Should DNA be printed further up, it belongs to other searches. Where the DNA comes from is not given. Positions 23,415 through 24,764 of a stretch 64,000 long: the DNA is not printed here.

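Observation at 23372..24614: Small ORF ending in Tyr directly upstream of a radical SAM/SPASM enzyme: possible precursor peptide (mycofactocin/PQQ-like logic)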

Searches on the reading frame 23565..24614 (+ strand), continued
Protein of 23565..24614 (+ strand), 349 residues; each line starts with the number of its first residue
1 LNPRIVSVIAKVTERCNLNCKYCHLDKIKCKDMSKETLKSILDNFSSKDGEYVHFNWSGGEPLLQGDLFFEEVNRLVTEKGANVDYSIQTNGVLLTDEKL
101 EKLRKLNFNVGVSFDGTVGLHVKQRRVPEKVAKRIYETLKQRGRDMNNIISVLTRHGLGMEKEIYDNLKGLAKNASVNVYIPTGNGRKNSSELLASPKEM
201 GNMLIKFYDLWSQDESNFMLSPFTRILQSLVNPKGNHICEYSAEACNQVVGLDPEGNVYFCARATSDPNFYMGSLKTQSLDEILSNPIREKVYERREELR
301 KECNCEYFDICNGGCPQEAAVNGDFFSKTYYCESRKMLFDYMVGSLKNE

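Call 68: search_protein_families(library=ncbifam, proteins=[P0156, P0167, P0170, P0195, P0284, L112:5740-7737:+, L114:3338-5440:+], max_evalue=0.00001)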
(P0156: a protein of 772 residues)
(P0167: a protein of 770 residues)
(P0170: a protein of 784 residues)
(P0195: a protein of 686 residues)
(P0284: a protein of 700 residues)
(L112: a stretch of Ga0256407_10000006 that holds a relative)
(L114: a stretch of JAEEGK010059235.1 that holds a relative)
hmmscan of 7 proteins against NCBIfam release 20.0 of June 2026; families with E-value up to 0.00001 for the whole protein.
P0156 (772 aa): 68 families (the best 25 are shown)
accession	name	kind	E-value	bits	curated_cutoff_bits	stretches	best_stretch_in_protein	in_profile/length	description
NF041298.1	rSAM_mat_DynA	equivalog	9e-102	340.7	450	2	5-354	4-355/356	dynobactin maturation radical SAM/SPASM protein DynA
TIGR03942.1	sulfatase_rSAM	equivalog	1.6e-79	267.6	349.45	2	7-354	6-359/363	anaerobic sulfatase maturase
NF047865.1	rSAM_PapB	equivalog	2.9e-73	247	340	2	3-330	4-326/330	PapB family radical SAM/SPASM ranthipeptide maturase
TIGR04083.1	rSAM_pep_methan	hypoth_equivalog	1.6e-59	201.7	300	2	6-356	4-347/376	TIGR04083 family peptide-modifying radical SAM enzyme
TIGR04064.1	rSAM_nif11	equivalog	8.3e-57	192.9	518.7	3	401-590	44-238/459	nif11-like peptide radical SAM maturase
TIGR03906.1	quino_hemo_SAM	equivalog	9.9e-55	186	453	2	1-343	93-438/467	quinohemoprotein amine dehydrogenase maturation protein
NF038005.1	rSAM_mat_DarE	equivalog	7.4e-53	179.8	650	2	4-324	76-404/432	darobactin maturation radical SAM/SPASM protein DarE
NF041707.1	rSAM_YhhB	equivalog_domain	1.3e-51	175.6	445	2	2-355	2-368/369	cyclophane-forming radical SAM/SPASM peptide maturase YhhB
NF010321.0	PRK13758.1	equivalog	4.9e-51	174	441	1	5-352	8-362/370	anaerobic sulfatase-maturase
TIGR03974.1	rSAM_six_Cys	equivalog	9.4e-51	173.1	425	2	4-334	99-430/451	thioether cross-link-forming SCIFF peptide maturase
NF041300.1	rSAM_mat_DarW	exception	2.8e-50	171.4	650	2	4-357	43-403/415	radical SAM/SPASM peptide maturase DarW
TIGR03978.1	rSAM_paired_1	equivalog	9.5e-50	169.7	370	2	5-357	86-456/466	His-Xaa-Ser system radical SAM maturase HxsB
TIGR04163.1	rSAM_cobopep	equivalog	5.1e-49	167.2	375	2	3-345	65-412/428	peptide-modifying radical SAM enzyme CbpB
TIGR04261.1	rSAM_GlyRichRpt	subfamily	7e-44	150.3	310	2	7-333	2-340/363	cyclophane-forming radical SAM/SPASM peptide maturase GrrM/OscB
NF041718.1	rSAM_phane_AMC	equivalog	5.4e-42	144.1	425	2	2-343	6-351/362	cyclophane-forming radical SAM peptide maturase AmcB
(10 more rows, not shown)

P0167 (770 aa): 68 families (the best 25 are shown)
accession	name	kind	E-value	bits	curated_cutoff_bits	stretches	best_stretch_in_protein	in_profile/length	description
NF041298.1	rSAM_mat_DynA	equivalog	4.5e-93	312.1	450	2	3-356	3-354/356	dynobactin maturation radical SAM/SPASM protein DynA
TIGR03942.1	sulfatase_rSAM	equivalog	2.5e-76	257.1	349.45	2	6-357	6-359/363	anaerobic sulfatase maturase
NF047865.1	rSAM_PapB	equivalog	2.8e-70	237.2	340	2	6-337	8-330/330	PapB family radical SAM/SPASM ranthipeptide maturase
TIGR04083.1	rSAM_pep_methan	hypoth_equivalog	2.1e-58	198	300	2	8-356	7-344/376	TIGR04083 family peptide-modifying radical SAM enzyme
TIGR03906.1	quino_hemo_SAM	equivalog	2e-54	185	453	2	2-343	95-435/467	quinohemoprotein amine dehydrogenase maturation protein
TIGR04064.1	rSAM_nif11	equivalog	8.9e-54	182.9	518.7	2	5-349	82-427/459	nif11-like peptide radical SAM maturase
NF041707.1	rSAM_YhhB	equivalog_domain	5e-53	180.3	445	2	2-356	3-366/369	cyclophane-forming radical SAM/SPASM peptide maturase YhhB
NF010321.0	PRK13758.1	equivalog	4.2e-51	174.2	441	1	4-356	8-363/370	anaerobic sulfatase-maturase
TIGR04163.1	rSAM_cobopep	equivalog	8.2e-48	163.2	375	2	7-361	70-424/428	peptide-modifying radical SAM enzyme CbpB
TIGR03974.1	rSAM_six_Cys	equivalog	4.3e-44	151.1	425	2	5-337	101-430/451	thioether cross-link-forming SCIFF peptide maturase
TIGR04068.1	rSAM_ocin_clost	equivalog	4e-43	148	500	2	2-320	85-418/462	Cys-rich peptide radical SAM maturase CcpM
NF041300.1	rSAM_mat_DarW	exception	2.1e-42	145.4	650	2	2-357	42-400/415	radical SAM/SPASM peptide maturase DarW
NF010308.0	PRK13745.1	equivalog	4.5e-42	144.4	484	1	5-352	18-382/412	anaerobic sulfatase-maturation protein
TIGR04261.1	rSAM_GlyRichRpt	subfamily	8.8e-42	143.4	310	2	8-336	4-340/363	cyclophane-forming radical SAM/SPASM peptide maturase GrrM/OscB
NF040492.1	not_ScfB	exception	4.1e-40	138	855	2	3-339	97-431/450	ScfB-related radical SAM/SPASM orphan maturase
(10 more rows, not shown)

P0170 (784 aa): 72 families (the best 25 are shown)
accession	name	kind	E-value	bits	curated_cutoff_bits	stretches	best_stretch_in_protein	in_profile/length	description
NF041298.1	rSAM_mat_DynA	equivalog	3.9e-98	328.7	450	2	10-366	3-355/356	dynobactin maturation radical SAM/SPASM protein DynA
TIGR03942.1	sulfatase_rSAM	equivalog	8.3e-87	291.6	349.45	2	12-365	4-358/363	anaerobic sulfatase maturase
NF047865.1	rSAM_PapB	equivalog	6.5e-73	245.8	340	2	448-754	6-319/330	PapB family radical SAM/SPASM ranthipeptide maturase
NF010321.0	PRK13758.1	equivalog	1.5e-65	221.7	441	2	11-366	8-364/370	anaerobic sulfatase-maturase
NF038005.1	rSAM_mat_DarE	equivalog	9.5e-60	202.5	650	2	8-361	73-429/432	darobactin maturation radical SAM/SPASM protein DarE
NF041707.1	rSAM_YhhB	equivalog_domain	1.6e-57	195.1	445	2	8-367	2-368/369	cyclophane-forming radical SAM/SPASM peptide maturase YhhB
TIGR04261.1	rSAM_GlyRichRpt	subfamily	4.1e-56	190.6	310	2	13-344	2-338/363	cyclophane-forming radical SAM/SPASM peptide maturase GrrM/OscB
TIGR03974.1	rSAM_six_Cys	equivalog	5.7e-56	190.3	425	2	449-754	101-419/451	thioether cross-link-forming SCIFF peptide maturase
NF041300.1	rSAM_mat_DarW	exception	6e-56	190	650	2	9-364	42-398/415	radical SAM/SPASM peptide maturase DarW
TIGR04083.1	rSAM_pep_methan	hypoth_equivalog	1e-55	189.1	300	2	10-367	2-346/376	TIGR04083 family peptide-modifying radical SAM enzyme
TIGR04064.1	rSAM_nif11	equivalog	4.9e-55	187.1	518.7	3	445-604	78-241/459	nif11-like peptide radical SAM maturase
TIGR03906.1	quino_hemo_SAM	equivalog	2.2e-53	181.6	453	2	8-350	94-433/467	quinohemoprotein amine dehydrogenase maturation protein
TIGR04163.1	rSAM_cobopep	equivalog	3.8e-51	174.2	375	2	8-352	64-407/428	peptide-modifying radical SAM enzyme CbpB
NF010308.0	PRK13745.1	equivalog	7.6e-50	170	484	2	12-361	18-382/412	anaerobic sulfatase-maturation protein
TIGR04068.1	rSAM_ocin_clost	equivalog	9.2e-50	169.9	500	2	427-591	66-236/462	Cys-rich peptide radical SAM maturase CcpM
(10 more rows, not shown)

P0195 (686 aa): 72 families (the best 25 are shown)
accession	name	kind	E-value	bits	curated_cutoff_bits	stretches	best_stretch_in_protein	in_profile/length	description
TIGR03942.1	sulfatase_rSAM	equivalog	4.8e-85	285.8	349.45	1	10-358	6-358/363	anaerobic sulfatase maturase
NF041298.1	rSAM_mat_DynA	equivalog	4.2e-69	233.2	450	1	8-357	4-353/356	dynobactin maturation radical SAM/SPASM protein DynA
NF010321.0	PRK13758.1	equivalog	1.3e-61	208.8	441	1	6-352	6-357/370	anaerobic sulfatase-maturase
NF041707.1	rSAM_YhhB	equivalog_domain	1.3e-57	195.4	445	1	5-358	2-366/369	cyclophane-forming radical SAM/SPASM peptide maturase YhhB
NF041300.1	rSAM_mat_DarW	exception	1.2e-55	189.1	650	1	7-367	43-408/415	radical SAM/SPASM peptide maturase DarW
NF010308.0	PRK13745.1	equivalog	3.5e-52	177.7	484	1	14-374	23-400/412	anaerobic sulfatase-maturation protein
NF038005.1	rSAM_mat_DarE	equivalog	7.8e-51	173.2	650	1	8-333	77-408/432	darobactin maturation radical SAM/SPASM protein DarE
TIGR04269.1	SAM_SPASM_FxsB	subfamily_domain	1.7e-46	159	370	1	6-354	3-362/363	FxsB family cyclophane-forming radical SAM/SPASM peptide maturase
TIGR04261.1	rSAM_GlyRichRpt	subfamily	2.7e-46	158.3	310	1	11-352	3-355/363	cyclophane-forming radical SAM/SPASM peptide maturase GrrM/OscB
NF038332.1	rSAM_rare_HxsC4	exception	1.6e-42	145.8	500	1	379-578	13-214/335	radical SAM protein HxsC4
TIGR04083.1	rSAM_pep_methan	hypoth_equivalog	8.6e-42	143.3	300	1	13-359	8-345/376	TIGR04083 family peptide-modifying radical SAM enzyme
TIGR04163.1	rSAM_cobopep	equivalog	1.3e-40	139.4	375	1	9-347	68-409/428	peptide-modifying radical SAM enzyme CbpB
NF041718.1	rSAM_phane_AMC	equivalog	1.7e-40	139.2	425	1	5-347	6-350/362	cyclophane-forming radical SAM peptide maturase AmcB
NF047865.1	rSAM_PapB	equivalog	1.2e-39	136.5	340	1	11-336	9-327/330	PapB family radical SAM/SPASM ranthipeptide maturase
TIGR04496.1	rSAM_XyeB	equivalog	2.7e-36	125.1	450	1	7-355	6-367/385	cyclophane-forming radical SAM/SPASM peptide maturase XyeB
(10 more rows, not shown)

P0284 (700 aa): 73 families (the best 25 are shown)
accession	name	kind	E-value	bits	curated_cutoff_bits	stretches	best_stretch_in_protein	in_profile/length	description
TIGR03942.1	sulfatase_rSAM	equivalog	1.3e-90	304.1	349.45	1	5-355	1-356/363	anaerobic sulfatase maturase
NF041298.1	rSAM_mat_DynA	equivalog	8.8e-73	245.3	450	1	7-356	3-353/356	dynobactin maturation radical SAM/SPASM protein DynA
NF041300.1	rSAM_mat_DarW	exception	7.7e-67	225.9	650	1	6-357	42-399/415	radical SAM/SPASM peptide maturase DarW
NF010321.0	PRK13758.1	equivalog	9.9e-63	212.5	441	1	9-350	9-356/370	anaerobic sulfatase-maturase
NF041707.1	rSAM_YhhB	equivalog_domain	4.3e-62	210.1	445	1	7-356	4-365/369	cyclophane-forming radical SAM/SPASM peptide maturase YhhB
NF010308.0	PRK13745.1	equivalog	1.9e-54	185.2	484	1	9-354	17-383/412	anaerobic sulfatase-maturation protein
NF038005.1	rSAM_mat_DarE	equivalog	2.4e-53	181.5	650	1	6-330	75-406/432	darobactin maturation radical SAM/SPASM protein DarE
TIGR04269.1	SAM_SPASM_FxsB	subfamily_domain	4e-51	174.2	370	1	7-353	4-362/363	FxsB family cyclophane-forming radical SAM/SPASM peptide maturase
NF041718.1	rSAM_phane_AMC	equivalog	1.3e-50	172.5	425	1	6-350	7-355/362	cyclophane-forming radical SAM peptide maturase AmcB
NF038332.1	rSAM_rare_HxsC4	exception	2.5e-50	171.5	500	3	384-609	16-242/335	radical SAM protein HxsC4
TIGR04261.1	rSAM_GlyRichRpt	subfamily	2.9e-49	168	310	1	10-352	2-356/363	cyclophane-forming radical SAM/SPASM peptide maturase GrrM/OscB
NF047865.1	rSAM_PapB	equivalog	2.2e-48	165.2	340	1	9-330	7-322/330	PapB family radical SAM/SPASM ranthipeptide maturase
TIGR04083.1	rSAM_pep_methan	hypoth_equivalog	9.7e-43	146.4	300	1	5-357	1-344/376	TIGR04083 family peptide-modifying radical SAM enzyme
TIGR04163.1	rSAM_cobopep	equivalog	7.7e-41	140.2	375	1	10-350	69-413/428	peptide-modifying radical SAM enzyme CbpB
TIGR04545.1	rSAM_ahbD_hemeb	equivalog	1.8e-38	132.8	500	2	387-565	5-181/339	heme b synthase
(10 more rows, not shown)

L112:5740-7737:+ (665 aa): 72 families (the best 25 are shown)
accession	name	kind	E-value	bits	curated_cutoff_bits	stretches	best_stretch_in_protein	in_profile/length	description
NF047865.1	rSAM_PapB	equivalog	5e-56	190.3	340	1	100-425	9-321/330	PapB family radical SAM/SPASM ranthipeptide maturase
TIGR03942.1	sulfatase_rSAM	equivalog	2.6e-55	188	349.45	1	100-451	7-356/363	anaerobic sulfatase maturase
TIGR04163.1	rSAM_cobopep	equivalog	3.1e-52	177.8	375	1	65-460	39-427/428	peptide-modifying radical SAM enzyme CbpB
NF041298.1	rSAM_mat_DynA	equivalog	3.2e-52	177.7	450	1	96-431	3-334/356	dynobactin maturation radical SAM/SPASM protein DynA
TIGR03978.1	rSAM_paired_1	equivalog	2.1e-49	168.5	370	1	83-458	72-458/466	His-Xaa-Ser system radical SAM maturase HxsB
TIGR04064.1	rSAM_nif11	equivalog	1.7e-48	165.5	518.7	1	99-446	83-427/459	nif11-like peptide radical SAM maturase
TIGR04261.1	rSAM_GlyRichRpt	subfamily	4.9e-47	160.7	310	1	101-446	4-354/363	cyclophane-forming radical SAM/SPASM peptide maturase GrrM/OscB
TIGR03906.1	quino_hemo_SAM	equivalog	8.5e-46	156.5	453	1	16-450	11-445/467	quinohemoprotein amine dehydrogenase maturation protein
TIGR04068.1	rSAM_ocin_clost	equivalog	1.1e-41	143.2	500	1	97-411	87-421/462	Cys-rich peptide radical SAM maturase CcpM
NF010308.0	PRK13745.1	equivalog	6.9e-39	133.9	484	1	102-446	22-379/412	anaerobic sulfatase-maturation protein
NF010321.0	PRK13758.1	equivalog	8.4e-39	133.7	441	1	96-453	7-363/370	anaerobic sulfatase-maturase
TIGR03974.1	rSAM_six_Cys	equivalog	5.1e-36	124.5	425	1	85-443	89-440/451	thioether cross-link-forming SCIFF peptide maturase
NF041707.1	rSAM_YhhB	equivalog_domain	1.2e-34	119.8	445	1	98-427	6-340/369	cyclophane-forming radical SAM/SPASM peptide maturase YhhB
NF040492.1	not_ScfB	exception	5e-33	114.7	855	1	15-429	11-424/450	ScfB-related radical SAM/SPASM orphan maturase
NF041718.1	rSAM_phane_AMC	equivalog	8.5e-33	113.8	425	1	97-309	9-218/362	cyclophane-forming radical SAM peptide maturase AmcB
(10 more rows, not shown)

L114:3338-5440:+ (700 aa): 67 families (the best 25 are shown)
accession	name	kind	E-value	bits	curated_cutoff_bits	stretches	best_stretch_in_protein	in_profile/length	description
TIGR03942.1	sulfatase_rSAM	equivalog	5.7e-54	183.6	349.45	1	100-447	7-352/363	anaerobic sulfatase maturase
NF047865.1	rSAM_PapB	equivalog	6.6e-54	183.4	340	1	100-425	9-321/330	PapB family radical SAM/SPASM ranthipeptide maturase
NF041298.1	rSAM_mat_DynA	equivalog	1.3e-51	175.7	450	1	96-445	3-346/356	dynobactin maturation radical SAM/SPASM protein DynA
TIGR04163.1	rSAM_cobopep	equivalog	1.2e-50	172.5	375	1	68-457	42-424/428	peptide-modifying radical SAM enzyme CbpB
TIGR03978.1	rSAM_paired_1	equivalog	1.1e-48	166.1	370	1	90-456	79-455/466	His-Xaa-Ser system radical SAM maturase HxsB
TIGR04064.1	rSAM_nif11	equivalog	7.6e-47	160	518.7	1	99-450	83-431/459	nif11-like peptide radical SAM maturase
TIGR04261.1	rSAM_GlyRichRpt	subfamily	2.1e-45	155.4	310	1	101-446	4-354/363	cyclophane-forming radical SAM/SPASM peptide maturase GrrM/OscB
TIGR03906.1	quino_hemo_SAM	equivalog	6.1e-42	143.8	453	1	16-426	11-420/467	quinohemoprotein amine dehydrogenase maturation protein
NF010321.0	PRK13758.1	equivalog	2e-38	132.5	441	1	96-452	7-362/370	anaerobic sulfatase-maturase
TIGR04068.1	rSAM_ocin_clost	equivalog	7e-38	130.7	500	1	91-411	82-421/462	Cys-rich peptide radical SAM maturase CcpM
NF010308.0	PRK13745.1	equivalog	4.4e-37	128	484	1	102-430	22-362/412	anaerobic sulfatase-maturation protein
NF041707.1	rSAM_YhhB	equivalog_domain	6.9e-34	117.3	445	1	98-445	6-358/369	cyclophane-forming radical SAM/SPASM peptide maturase YhhB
TIGR03974.1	rSAM_six_Cys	equivalog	9.8e-34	117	425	1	83-433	87-431/451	thioether cross-link-forming SCIFF peptide maturase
NF038005.1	rSAM_mat_DarE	equivalog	2.9e-32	112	650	1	84-421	66-401/432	darobactin maturation radical SAM/SPASM protein DarE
NF041718.1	rSAM_phane_AMC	equivalog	3.8e-32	111.7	425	1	97-279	9-190/362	cyclophane-forming radical SAM peptide maturase AmcB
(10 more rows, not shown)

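Call 83: search_solved_structures(query=A1, max_evalue=0.00001, show_alignments=2)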
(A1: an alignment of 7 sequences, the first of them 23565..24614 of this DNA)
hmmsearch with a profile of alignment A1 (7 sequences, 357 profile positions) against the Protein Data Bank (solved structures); distinct sequences matched with E-value up to 0.00001: 8.
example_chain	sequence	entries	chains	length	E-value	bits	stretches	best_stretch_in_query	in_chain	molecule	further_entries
4k37_A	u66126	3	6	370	3.1e-48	167.7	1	10-351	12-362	Anaerobic sulfatase-maturating enzyme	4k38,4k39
4k36_A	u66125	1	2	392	3.8e-48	167.4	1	10-351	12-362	Anaerobic sulfatase-maturating enzyme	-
5wgg_A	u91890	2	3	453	1.6e-25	93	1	7-331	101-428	Radical SAM domain protein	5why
9gm3_A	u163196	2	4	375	6e-23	84.5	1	6-352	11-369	ChlB radical SAM domain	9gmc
8vpo_A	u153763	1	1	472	5.4e-10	41.9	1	9-348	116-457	Radical SAM core domain-containing protein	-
6efn_A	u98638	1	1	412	8.9e-08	34.6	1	3-153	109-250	Sporulation killing factor maturation protein SkfB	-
4m7s_A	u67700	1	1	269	8.4e-07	31.4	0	7-107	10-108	BtrN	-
4m7t_A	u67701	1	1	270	8.6e-07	31.3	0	7-107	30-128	BtrN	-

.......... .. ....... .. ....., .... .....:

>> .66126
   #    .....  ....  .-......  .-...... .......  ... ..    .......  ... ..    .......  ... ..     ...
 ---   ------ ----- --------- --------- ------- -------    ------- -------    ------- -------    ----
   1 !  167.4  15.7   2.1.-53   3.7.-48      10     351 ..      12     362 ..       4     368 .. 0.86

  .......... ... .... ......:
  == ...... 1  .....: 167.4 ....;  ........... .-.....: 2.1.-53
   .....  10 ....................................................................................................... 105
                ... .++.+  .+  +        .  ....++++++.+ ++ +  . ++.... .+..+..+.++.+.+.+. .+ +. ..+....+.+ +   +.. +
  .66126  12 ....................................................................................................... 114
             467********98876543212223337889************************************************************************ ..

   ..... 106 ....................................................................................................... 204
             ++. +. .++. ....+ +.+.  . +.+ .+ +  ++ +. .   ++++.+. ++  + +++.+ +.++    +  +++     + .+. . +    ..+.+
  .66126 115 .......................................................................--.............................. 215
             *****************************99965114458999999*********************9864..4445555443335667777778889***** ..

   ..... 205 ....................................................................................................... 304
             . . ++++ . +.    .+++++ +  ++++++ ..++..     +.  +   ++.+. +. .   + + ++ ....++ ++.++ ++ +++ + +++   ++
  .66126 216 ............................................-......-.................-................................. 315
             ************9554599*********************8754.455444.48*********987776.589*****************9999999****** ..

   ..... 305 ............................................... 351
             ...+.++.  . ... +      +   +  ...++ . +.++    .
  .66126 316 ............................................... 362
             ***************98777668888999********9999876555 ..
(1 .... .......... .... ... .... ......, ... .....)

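Call 84: search_protein_families(library=padloc, proteins=[window:23565-24614:+, P0003, L002:7057-7821:+, L002:7818-8324:+, L002:5784-6419:+], max_evalue=0.001)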
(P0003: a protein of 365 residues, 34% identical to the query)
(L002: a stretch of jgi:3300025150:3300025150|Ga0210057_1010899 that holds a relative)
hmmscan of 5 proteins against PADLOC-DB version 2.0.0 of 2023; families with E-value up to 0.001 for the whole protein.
window:23565-24614:+ (349 aa): 2 families
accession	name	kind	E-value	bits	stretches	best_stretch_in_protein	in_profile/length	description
PDLC02903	pVip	-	2.9e-17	61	1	10-117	4-103/257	Viperins not associated with kinases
PDLC02904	pVip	-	3.9e-17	60.6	1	11-130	8-124/262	Viperins associated with kinases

P0003 (365 aa): 2 families
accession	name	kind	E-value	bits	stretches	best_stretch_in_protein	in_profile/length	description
PDLC02903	pVip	-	9.2e-11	39.7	1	7-138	5-127/257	Viperins not associated with kinases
PDLC02904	pVip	-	2.9e-09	34.9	1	8-128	9-119/262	Viperins associated with kinases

L002:7057-7821:+ (254 aa): 0 families

L002:7818-8324:+ (168 aa): 0 families

L002:5784-6419:+ (211 aa): 1 family
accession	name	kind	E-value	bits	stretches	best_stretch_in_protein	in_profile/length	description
PDLC04134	mad2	-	2.2e-14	51.2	1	15-158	260-414/492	mads_2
